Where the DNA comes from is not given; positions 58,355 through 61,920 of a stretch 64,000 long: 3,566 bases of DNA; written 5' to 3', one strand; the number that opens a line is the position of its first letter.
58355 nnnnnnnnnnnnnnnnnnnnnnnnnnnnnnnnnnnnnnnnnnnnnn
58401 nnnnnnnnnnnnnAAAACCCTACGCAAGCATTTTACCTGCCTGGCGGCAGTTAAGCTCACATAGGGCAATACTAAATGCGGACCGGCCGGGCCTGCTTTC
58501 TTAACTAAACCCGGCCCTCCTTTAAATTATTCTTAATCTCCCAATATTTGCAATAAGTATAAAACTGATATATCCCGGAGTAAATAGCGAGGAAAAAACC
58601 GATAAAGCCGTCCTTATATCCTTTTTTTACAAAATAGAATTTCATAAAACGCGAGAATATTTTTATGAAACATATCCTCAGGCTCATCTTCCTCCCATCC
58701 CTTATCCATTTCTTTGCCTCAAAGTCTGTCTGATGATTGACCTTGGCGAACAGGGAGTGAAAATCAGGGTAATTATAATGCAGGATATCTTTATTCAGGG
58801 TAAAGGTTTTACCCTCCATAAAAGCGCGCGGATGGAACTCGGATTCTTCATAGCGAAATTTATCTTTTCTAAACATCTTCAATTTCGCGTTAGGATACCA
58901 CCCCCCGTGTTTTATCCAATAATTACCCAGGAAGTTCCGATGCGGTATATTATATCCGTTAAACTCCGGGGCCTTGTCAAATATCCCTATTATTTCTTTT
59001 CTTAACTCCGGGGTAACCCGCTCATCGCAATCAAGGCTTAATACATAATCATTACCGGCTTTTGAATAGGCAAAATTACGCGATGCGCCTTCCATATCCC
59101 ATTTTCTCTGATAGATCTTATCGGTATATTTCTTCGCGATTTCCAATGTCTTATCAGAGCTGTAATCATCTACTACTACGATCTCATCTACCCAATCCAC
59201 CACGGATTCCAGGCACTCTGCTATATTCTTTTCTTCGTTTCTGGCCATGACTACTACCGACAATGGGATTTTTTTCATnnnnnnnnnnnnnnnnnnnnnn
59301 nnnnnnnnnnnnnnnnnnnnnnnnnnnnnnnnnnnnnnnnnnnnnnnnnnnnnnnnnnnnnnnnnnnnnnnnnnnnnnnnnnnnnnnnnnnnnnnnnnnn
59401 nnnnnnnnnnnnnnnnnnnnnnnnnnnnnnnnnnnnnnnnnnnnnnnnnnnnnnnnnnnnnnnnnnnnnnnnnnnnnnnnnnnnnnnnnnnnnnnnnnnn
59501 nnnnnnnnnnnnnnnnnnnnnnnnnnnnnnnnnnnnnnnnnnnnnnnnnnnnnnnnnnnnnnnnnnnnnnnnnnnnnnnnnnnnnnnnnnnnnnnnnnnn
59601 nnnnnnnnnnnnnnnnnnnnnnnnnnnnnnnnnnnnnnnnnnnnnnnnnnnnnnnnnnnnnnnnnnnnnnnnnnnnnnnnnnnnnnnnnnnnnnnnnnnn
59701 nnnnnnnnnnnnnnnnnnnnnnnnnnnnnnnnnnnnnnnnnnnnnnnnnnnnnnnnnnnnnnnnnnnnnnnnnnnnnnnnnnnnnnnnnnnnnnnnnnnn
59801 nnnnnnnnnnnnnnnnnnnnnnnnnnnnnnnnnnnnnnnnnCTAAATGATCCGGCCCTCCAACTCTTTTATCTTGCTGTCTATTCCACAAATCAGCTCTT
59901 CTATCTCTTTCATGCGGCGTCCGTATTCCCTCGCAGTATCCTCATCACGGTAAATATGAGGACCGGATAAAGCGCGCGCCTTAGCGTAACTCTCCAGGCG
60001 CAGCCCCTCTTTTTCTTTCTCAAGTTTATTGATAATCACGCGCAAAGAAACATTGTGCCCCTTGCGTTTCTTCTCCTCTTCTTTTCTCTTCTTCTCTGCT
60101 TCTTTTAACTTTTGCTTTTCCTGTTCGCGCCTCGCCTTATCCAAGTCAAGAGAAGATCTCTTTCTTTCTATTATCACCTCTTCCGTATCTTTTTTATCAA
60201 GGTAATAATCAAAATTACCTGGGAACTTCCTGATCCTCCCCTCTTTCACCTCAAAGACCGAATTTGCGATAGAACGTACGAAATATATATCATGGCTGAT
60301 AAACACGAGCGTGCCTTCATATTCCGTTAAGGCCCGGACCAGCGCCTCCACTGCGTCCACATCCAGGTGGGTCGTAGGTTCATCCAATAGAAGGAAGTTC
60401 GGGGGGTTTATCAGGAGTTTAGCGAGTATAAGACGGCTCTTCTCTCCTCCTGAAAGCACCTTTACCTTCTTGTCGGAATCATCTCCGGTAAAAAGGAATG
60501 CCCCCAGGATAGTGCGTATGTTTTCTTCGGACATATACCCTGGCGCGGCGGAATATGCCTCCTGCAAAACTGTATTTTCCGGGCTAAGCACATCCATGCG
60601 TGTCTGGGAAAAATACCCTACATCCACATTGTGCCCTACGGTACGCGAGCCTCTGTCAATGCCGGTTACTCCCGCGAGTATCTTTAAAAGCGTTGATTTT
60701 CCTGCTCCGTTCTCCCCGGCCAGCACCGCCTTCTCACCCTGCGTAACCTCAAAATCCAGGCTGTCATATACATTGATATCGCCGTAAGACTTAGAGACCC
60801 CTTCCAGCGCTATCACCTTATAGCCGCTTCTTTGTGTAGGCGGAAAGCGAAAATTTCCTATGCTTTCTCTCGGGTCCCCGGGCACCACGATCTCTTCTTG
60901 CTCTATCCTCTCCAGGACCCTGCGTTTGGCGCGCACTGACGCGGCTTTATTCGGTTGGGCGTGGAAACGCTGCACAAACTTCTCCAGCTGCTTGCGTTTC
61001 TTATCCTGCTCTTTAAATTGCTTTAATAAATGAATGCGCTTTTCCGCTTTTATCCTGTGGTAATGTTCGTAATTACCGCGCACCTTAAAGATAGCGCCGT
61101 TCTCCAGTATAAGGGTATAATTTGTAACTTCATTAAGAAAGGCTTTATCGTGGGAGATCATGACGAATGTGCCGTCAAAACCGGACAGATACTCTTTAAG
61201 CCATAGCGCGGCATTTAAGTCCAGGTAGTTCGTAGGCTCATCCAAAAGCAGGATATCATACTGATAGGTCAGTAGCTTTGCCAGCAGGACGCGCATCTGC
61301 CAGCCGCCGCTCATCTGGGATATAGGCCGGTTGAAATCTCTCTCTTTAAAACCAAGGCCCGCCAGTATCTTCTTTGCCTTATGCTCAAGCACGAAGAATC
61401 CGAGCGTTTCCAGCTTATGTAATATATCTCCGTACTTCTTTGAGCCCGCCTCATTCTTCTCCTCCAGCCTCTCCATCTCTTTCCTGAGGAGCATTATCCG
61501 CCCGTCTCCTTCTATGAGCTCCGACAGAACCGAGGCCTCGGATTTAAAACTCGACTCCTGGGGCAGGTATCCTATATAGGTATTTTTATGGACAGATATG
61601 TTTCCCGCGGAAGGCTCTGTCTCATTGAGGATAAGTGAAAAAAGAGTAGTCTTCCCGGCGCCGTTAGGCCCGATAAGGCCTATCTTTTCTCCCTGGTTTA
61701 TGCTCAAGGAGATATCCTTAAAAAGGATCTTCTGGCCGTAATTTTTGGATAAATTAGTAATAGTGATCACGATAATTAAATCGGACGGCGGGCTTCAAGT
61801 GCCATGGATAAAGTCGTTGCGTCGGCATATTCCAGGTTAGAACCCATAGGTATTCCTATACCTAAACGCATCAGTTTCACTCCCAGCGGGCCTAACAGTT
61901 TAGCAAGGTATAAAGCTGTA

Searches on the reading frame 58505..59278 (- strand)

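Call 7: search_protein_families(library=ncbifam, proteins=[window:58505-59278:-])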
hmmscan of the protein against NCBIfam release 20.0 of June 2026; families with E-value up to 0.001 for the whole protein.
window:58505-59278:- (257 aa): 12 families
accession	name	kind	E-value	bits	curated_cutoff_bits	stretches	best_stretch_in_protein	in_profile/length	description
TIGR04283.1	glyco_like_mftF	equivalog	4.6e-10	39.5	182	1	6-103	1-100/221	TIGR04283 family arsenosugar biosynthesis glycosyltransferase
NF007482.0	PRK10073.1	equivalog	1e-08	34.5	423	1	5-99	7-109/334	glycosyltransferase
TIGR04195.1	S_glycosyl_SunS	equivalog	2.4e-08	33.2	350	1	9-86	62-142/421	SunS family peptide S-glycosyltransferase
TIGR04182.1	glyco_TIGR04182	equivalog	7.9e-07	28.7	325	1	7-92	3-89/293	S-layer glycoprotein N-glycosyltransferase AglJ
NF010496.0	PRK13915.1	equivalog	9e-07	28.3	262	1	6-59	33-92/307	glucosyl-3-phosphoglycerate synthase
NF047683.1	TeichurnBiosyTuaG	equivalog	1.8e-05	24.5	400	1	6-95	8-107/252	teichuronic acid biosynthesis protein TuaG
TIGR03469.1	HpnB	hypoth_equivalog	3.7e-05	22.9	379.25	1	7-56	47-100/386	hopene-associated glycosyltransferase HpnB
NF041391.1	DPhHxTase_Halo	equivalog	7.5e-05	21.8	375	1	14-87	5-80/213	dolichyl-phosphate hexose transferase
TIGR03965.1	mycofact_glyco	equivalog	7.8e-05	21.7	280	1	6-101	76-180/467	mycofactocin biosynthesis glycosyltransferase MftF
NF053739.1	GlytfEpsEBac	equivalog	0.00013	21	450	1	7-58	4-58/265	glycosyltransferase EpsE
NF041875.1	EPS_EpsD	equivalog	0.00032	20.2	370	1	6-94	1-98/325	exopolysaccharide biosynthesis glycosyltransferase EpsD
TIGR03937.1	PgaC_IcaA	equivalog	0.00049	19.2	422.3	1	6-105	47-155/407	poly-beta-1,6-N-acetyl-D-glucosamine synthase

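Call 8: search_protein_families(library=pfam, proteins=[window:58505-59278:-])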
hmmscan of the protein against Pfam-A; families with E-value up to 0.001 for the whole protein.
window:58505-59278:- (257 aa): 3 families
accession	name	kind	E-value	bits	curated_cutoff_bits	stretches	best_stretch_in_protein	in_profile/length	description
PF00535.33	Glycos_transf_2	-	6.2e-23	82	23.3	1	7-146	1-144/168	Glycosyl transferase family 2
PF10111.15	Glyco_tranf_2_2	-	3.8e-06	27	27.3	1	7-91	1-97/276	Glycosyltransferase like family 2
PF13704.12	Glyco_tranf_2_4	-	1.2e-05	26.1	27.5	1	13-86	1-82/98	Glycosyl transferase family 2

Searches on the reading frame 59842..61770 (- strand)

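Call 7: search_protein_families(library=ncbifam, proteins=[window:59842-61770:-])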
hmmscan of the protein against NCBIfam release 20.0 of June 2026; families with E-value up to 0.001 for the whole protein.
window:59842-61770:- (642 aa): 191 families (the best 25 are shown)
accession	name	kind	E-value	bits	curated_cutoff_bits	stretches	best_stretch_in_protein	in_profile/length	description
NF000355.4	ribo_prot_ABC_F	equivalog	7.6e-127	424.2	380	2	2-504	3-495/499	ribosomal protection-like ABC-F family protein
NF011646.0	PRK15064.1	equivalog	9.9e-119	397.1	762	1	1-528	1-528/530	ABC-F family ATPase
NF007921.0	PRK10636.1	equivalog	1.5e-117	393.5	917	1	1-610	1-595/638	ABC transporter ATP-binding protein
TIGR03719.1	ABC_ABC_ChvD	subfamily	7.8e-114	381.2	806.75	3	62-453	66-458/552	energy-dependent translational throttle protein EttA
NF008775.0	PRK11819.1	equivalog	3.7e-109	365.8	599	2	4-454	9-461/556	energy-dependent translational throttle protein EttA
NF050005.1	ABC_ATPase_Uup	equivalog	1.6e-98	330.5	900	1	1-589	3-590/636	ATP-binding cassette ATPase Uup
NF000169.2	ABCF_Sal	exception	7.4e-93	312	725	3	137-466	115-459/542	Sal family ABC-F type ribosomal protection protein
NF008358.0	PRK11147.1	equivalog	6.6e-92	308.7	936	2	104-567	111-561/635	ABC transporter ATP-binding protein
NF000170.2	ABCF_Vga_all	exception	1.6e-89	300.8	725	4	316-543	268-489/521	Vga family ABC-F type ribosomal protection protein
NF000168.2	ABCF_Msr_all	exception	2e-89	300.4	680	4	323-509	300-479/487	Msr family ABC-F type ribosomal protection protein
NF000171.1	ABCF_producer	exception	2.6e-88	296.8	800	3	3-278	5-293/541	TlrC/CarA/OleB/SrmB family ABC-F type ribosomal protection protein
NF000514.1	ABCF_OptrA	exception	1.3e-85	288.1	1450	1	5-590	24-608/655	ABC-F type ribosomal protection protein OptrA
NF043038.1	ABCF_CplR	exception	2.3e-80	270.9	780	3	336-537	303-498/544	ABC-F type ribosomal protection protein CplR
NF000166.1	ABCF_CarA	exception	2.6e-69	233.9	1050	3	4-275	8-300/556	ABC-F type ribosomal protection protein Car(A)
NF000167.2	ABCF_Lsa_all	exception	5.5e-63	213.6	750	4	139-267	104-228/492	Lsa family ABC-F type ribosomal protection protein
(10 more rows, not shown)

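Call 8: search_protein_families(library=pfam, proteins=[window:59842-61770:-])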
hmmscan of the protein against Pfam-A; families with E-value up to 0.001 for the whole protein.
window:59842-61770:- (642 aa): 12 families
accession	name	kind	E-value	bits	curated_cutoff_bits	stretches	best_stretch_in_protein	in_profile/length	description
PF00005.33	ABC_tran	-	1.1e-51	175.5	25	2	17-181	1-137/137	ABC transporter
PF12848.13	ABC_tran_Xtn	-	2.3e-15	56.9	25.9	1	222-293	3-74/85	ABC transporter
PF13304.12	AAA_21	-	6.7e-14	53.1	27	2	440-498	239-303/304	AAA domain, putative AbiEii toxin, Type IV TA system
PF02463.25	SMC_N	-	1.7e-09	37.9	40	0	437-498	135-202/220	RecF/RecN/SMC N terminal domain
PF13555.12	AAA_29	-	3.7e-07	30.2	27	0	336-362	13-39/61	P-loop containing region of AAA domain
PF03193.22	RsgA_GTPase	-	3.8e-06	27.3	30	0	334-368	96-129/174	RsgA GTPase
PF13401.12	AAA_22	-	5.5e-05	23.9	27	0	32-80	10-52/130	AAA domain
PF00004.35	AAA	-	8e-05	23.5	21.2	0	32-67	3-40/131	ATPase family associated with various cellular activities (AAA)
PF00006.31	ATP-synt_ab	-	0.00018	21.7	29.5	0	19-52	6-39/213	ATP synthase alpha/beta family, nucleotide-binding domain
PF02367.23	TsaE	-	0.0002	21.8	26.6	0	342-372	18-48/128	Threonylcarbamoyl adenosine biosynthesis protein TsaE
PF13479.12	AAA_24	-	0.00055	20.3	27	0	28-47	3-22/195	AAA domain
PF13476.12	AAA_23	-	0.00057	21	27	0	340-369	15-43/201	AAA domain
